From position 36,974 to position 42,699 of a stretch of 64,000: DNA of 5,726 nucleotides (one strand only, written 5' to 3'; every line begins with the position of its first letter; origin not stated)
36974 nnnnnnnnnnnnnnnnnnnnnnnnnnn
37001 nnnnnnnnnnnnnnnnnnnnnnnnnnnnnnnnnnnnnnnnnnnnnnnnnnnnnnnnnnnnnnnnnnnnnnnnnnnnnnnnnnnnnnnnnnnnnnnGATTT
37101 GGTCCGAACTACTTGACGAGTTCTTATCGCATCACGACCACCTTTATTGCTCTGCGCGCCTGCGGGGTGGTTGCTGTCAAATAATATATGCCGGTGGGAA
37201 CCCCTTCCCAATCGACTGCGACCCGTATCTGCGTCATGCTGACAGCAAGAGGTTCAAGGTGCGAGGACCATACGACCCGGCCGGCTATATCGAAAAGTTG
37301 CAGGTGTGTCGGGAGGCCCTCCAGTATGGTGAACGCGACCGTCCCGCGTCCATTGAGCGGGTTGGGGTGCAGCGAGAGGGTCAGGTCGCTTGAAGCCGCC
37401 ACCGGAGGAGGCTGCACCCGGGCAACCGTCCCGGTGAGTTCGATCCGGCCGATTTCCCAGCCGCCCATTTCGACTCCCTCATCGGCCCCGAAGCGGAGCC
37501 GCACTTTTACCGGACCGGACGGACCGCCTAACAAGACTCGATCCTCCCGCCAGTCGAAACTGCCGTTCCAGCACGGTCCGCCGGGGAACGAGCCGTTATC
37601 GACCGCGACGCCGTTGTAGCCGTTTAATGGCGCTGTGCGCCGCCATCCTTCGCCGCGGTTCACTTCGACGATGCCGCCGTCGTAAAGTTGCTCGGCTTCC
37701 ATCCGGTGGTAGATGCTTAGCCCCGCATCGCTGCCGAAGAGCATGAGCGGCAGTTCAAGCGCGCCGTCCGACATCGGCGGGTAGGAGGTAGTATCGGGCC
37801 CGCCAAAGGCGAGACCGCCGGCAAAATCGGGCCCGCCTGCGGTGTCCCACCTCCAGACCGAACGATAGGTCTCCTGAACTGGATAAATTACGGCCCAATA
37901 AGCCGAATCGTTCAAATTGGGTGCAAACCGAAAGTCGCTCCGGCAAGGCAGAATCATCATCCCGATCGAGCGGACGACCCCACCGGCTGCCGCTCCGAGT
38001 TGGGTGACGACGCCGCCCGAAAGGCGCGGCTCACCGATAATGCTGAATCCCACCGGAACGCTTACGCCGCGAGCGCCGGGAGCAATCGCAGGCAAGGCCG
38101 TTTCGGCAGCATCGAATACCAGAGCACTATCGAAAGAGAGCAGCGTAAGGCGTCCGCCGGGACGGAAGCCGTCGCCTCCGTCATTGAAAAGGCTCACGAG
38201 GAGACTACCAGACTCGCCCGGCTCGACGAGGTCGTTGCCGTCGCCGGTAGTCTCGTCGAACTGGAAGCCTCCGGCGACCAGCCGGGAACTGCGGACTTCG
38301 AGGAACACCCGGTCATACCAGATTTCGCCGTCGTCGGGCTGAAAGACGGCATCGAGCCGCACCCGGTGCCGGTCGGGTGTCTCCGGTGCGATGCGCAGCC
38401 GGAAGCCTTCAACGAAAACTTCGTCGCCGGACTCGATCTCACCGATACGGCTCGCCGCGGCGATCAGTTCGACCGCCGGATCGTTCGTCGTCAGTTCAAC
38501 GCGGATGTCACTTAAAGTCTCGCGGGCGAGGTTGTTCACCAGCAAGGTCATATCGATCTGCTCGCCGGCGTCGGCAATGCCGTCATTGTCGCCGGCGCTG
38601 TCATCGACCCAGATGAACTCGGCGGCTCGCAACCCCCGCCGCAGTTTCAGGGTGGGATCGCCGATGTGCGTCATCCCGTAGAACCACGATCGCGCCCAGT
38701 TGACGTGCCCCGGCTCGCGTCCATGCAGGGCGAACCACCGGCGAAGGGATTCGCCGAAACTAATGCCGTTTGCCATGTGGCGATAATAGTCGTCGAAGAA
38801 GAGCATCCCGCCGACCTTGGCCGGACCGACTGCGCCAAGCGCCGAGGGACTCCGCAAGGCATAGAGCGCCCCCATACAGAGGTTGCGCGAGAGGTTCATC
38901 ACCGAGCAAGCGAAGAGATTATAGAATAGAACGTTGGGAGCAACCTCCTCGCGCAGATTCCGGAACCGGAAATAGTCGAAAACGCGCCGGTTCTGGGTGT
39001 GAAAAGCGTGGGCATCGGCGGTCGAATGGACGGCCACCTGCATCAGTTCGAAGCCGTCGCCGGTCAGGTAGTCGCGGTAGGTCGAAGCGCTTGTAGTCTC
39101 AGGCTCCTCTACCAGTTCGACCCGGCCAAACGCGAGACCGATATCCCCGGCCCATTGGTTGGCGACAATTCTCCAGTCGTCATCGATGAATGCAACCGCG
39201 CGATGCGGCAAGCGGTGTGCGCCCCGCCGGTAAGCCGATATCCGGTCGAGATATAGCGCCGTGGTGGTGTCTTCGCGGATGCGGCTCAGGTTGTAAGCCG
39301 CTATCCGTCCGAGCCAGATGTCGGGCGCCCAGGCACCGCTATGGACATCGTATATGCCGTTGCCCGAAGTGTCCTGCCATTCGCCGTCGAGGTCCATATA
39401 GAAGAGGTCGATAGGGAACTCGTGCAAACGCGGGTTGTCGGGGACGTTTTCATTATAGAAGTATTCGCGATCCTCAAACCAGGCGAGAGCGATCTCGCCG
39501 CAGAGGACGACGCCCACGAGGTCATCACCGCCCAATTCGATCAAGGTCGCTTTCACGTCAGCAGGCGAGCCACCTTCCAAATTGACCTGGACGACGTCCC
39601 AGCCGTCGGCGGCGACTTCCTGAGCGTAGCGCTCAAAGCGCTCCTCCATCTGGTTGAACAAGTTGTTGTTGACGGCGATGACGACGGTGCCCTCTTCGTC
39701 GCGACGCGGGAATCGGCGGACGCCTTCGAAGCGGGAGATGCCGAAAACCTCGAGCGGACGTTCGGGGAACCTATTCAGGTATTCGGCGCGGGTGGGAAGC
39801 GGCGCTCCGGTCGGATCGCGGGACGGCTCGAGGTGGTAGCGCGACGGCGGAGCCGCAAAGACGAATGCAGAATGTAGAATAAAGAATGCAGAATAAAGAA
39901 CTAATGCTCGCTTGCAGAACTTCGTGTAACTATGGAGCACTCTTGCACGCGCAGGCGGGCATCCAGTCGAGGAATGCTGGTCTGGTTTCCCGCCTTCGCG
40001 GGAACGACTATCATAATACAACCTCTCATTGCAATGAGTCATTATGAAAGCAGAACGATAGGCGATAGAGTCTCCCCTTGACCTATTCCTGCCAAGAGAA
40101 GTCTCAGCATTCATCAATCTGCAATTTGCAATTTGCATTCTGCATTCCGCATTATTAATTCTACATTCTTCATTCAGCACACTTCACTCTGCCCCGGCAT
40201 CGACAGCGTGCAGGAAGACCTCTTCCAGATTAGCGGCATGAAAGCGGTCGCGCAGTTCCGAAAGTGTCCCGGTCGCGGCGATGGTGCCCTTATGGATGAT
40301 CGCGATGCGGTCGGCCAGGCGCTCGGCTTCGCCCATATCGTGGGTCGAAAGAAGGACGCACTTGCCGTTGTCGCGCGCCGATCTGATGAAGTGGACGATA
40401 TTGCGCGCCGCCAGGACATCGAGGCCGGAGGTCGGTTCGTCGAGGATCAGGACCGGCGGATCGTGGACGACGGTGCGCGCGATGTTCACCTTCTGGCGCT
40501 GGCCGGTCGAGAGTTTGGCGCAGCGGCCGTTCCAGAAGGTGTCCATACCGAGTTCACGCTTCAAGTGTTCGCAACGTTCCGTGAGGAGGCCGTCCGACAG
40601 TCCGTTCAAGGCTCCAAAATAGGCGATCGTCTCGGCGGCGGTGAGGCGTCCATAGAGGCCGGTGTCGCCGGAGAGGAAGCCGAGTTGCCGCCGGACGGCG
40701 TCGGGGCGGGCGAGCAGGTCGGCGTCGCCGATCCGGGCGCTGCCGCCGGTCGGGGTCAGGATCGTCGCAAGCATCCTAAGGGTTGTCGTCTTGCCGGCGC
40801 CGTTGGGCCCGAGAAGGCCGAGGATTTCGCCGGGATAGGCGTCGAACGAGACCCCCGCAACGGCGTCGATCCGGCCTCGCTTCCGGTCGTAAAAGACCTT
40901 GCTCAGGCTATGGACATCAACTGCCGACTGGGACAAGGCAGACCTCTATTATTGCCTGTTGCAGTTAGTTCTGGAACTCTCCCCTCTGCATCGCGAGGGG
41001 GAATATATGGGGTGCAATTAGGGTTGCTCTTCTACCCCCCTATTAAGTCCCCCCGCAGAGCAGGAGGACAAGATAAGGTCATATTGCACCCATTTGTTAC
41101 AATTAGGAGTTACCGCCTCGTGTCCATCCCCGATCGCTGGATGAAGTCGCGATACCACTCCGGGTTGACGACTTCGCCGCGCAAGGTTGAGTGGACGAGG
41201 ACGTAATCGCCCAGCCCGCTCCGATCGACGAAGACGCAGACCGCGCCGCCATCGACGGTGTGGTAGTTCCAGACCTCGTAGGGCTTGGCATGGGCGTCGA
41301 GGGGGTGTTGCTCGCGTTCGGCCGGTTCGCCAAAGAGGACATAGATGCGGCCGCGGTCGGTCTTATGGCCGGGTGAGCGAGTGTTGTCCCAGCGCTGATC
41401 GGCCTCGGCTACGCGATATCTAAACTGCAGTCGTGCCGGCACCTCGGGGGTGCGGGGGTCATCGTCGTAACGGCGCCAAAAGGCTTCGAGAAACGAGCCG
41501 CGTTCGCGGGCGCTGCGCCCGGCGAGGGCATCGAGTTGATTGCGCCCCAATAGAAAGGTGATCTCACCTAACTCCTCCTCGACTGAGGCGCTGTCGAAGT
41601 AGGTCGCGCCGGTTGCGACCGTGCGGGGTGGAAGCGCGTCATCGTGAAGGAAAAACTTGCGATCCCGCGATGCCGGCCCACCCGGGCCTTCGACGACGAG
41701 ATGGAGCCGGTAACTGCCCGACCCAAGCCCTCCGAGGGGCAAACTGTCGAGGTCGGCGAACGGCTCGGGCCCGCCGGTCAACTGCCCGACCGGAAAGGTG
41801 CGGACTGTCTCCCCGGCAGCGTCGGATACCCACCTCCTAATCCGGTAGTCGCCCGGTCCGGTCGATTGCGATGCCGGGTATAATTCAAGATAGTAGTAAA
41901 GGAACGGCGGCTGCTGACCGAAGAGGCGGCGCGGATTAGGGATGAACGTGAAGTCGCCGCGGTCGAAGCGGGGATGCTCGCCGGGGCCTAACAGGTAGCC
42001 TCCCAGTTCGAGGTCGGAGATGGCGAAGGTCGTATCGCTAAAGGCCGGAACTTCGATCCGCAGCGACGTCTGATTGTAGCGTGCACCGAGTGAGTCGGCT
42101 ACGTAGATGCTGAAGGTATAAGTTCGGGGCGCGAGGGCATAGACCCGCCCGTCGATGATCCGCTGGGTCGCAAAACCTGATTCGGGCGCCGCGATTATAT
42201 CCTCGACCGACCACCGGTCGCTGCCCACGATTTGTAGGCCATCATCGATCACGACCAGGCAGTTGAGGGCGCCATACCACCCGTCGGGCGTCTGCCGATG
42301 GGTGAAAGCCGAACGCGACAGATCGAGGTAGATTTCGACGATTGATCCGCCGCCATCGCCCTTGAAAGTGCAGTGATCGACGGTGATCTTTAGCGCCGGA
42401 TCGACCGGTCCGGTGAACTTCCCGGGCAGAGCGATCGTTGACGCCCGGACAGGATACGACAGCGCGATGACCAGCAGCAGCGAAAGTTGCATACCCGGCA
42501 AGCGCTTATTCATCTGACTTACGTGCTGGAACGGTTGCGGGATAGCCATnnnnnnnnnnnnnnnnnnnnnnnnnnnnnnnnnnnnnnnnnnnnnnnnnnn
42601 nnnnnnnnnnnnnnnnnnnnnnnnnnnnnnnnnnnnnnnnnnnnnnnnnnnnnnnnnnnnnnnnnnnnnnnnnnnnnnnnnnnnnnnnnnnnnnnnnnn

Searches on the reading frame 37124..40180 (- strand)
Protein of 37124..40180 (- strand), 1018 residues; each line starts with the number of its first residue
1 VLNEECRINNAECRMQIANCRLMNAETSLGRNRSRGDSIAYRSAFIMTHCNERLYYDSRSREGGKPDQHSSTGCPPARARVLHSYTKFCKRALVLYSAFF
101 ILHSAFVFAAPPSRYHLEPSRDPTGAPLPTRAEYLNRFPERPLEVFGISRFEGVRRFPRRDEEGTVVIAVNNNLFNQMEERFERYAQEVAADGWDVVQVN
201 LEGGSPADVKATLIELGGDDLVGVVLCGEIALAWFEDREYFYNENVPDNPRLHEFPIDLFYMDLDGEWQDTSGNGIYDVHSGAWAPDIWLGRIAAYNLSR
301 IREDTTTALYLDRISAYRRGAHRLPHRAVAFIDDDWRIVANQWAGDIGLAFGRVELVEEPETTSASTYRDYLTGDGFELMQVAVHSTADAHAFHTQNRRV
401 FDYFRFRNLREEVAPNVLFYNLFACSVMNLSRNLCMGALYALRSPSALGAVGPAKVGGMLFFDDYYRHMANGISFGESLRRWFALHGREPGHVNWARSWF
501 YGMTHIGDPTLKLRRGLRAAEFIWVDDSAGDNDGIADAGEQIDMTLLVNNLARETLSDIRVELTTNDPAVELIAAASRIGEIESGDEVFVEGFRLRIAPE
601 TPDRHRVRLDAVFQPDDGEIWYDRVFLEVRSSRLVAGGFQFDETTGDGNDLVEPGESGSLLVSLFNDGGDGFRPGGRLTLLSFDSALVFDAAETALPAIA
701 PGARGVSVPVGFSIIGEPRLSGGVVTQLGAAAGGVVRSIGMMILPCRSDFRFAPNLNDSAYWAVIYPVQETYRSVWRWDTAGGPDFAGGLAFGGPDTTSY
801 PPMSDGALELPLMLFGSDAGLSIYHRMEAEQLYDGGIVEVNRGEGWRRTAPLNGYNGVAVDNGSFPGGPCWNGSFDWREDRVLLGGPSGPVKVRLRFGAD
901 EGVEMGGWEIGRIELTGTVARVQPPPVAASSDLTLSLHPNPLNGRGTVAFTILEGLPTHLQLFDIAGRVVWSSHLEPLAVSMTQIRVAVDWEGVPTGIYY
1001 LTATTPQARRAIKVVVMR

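Call 22: search_protein_families(library=pfam, max_evalue=0.00001, proteins=[window:37124-40180:-])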
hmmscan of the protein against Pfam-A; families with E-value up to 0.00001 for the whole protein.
window:37124-40180:- (1018 aa): 0 families

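Call 74: search_protein_families(library=ncbifam, max_evalue=0.001, proteins=[window:37124-40180:-])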
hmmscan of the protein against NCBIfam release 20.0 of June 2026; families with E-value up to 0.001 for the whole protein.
window:37124-40180:- (1018 aa): 4 families
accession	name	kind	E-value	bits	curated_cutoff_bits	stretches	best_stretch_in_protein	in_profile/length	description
TIGR04183.1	Por_Secre_tail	domain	2.4e-05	24.2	23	1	938-1016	2-71/72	T9SS type A sorting domain-containing protein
NF038111.1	rhom_dep_M36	equivalog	0.00019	19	1700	0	815-922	1050-1170/1315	rhombosortase-dependent M36 family metallopeptidase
NF038112.1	myxo_dep_M36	subfamily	0.00023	18.4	1500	0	528-573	873-920/1604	myxosortase-dependent M36 family metallopeptidase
TIGR03900.1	prc_long_Delta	hypoth_equivalog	0.00063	17.8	660.95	0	532-702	565-736/973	MXAN_5808 family serine peptidase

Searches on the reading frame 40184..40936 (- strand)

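Call 23: search_protein_families(library=pfam, max_evalue=0.00001, proteins=[window:40184-40936:-])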
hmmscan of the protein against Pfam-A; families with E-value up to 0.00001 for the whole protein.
window:40184-40936:- (250 aa): 2 families
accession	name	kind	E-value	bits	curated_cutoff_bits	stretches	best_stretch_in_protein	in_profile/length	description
PF00005.33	ABC_tran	-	1.9e-30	106.7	25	1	28-170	3-137/137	ABC transporter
PF13304.12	AAA_21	-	1e-12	49.2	27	1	142-201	238-300/304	AAA domain, putative AbiEii toxin, Type IV TA system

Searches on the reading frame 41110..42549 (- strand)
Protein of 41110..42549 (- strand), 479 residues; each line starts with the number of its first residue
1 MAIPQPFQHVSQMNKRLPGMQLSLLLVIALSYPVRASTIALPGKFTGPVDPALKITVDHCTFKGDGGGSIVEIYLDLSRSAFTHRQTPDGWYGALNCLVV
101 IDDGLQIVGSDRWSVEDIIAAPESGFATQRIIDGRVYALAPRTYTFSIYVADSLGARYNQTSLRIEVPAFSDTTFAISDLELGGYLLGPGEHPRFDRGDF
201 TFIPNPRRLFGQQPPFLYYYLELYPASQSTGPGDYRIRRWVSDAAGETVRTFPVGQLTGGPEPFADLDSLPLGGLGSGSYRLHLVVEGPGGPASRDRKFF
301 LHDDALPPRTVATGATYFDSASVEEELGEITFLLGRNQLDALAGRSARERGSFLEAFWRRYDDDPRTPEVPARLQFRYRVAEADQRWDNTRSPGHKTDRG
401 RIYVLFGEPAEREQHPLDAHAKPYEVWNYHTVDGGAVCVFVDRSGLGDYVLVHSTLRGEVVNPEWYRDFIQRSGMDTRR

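Call 23: search_protein_families(library=pfam, max_evalue=0.00001, proteins=[window:41110-42549:-])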
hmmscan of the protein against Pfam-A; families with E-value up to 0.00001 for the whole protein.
window:41110-42549:- (479 aa): 1 family
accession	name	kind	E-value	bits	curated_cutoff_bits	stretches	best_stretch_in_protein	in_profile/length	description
PF20094.4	GWxTD_dom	-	2.6e-06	27.7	26.9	1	317-430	24-127/172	GWxTD domain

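Call 74: search_protein_families(library=ncbifam, max_evalue=0.001, proteins=[window:41110-42549:-])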
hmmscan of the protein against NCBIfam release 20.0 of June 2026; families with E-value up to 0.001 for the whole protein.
window:41110-42549:- (479 aa): 1 family
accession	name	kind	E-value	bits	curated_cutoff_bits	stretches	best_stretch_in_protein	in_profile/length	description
TIGR04514.1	GWxTD_dom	domain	5.4e-22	78.3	28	1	329-430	5-105/105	GWxTD domain-containing protein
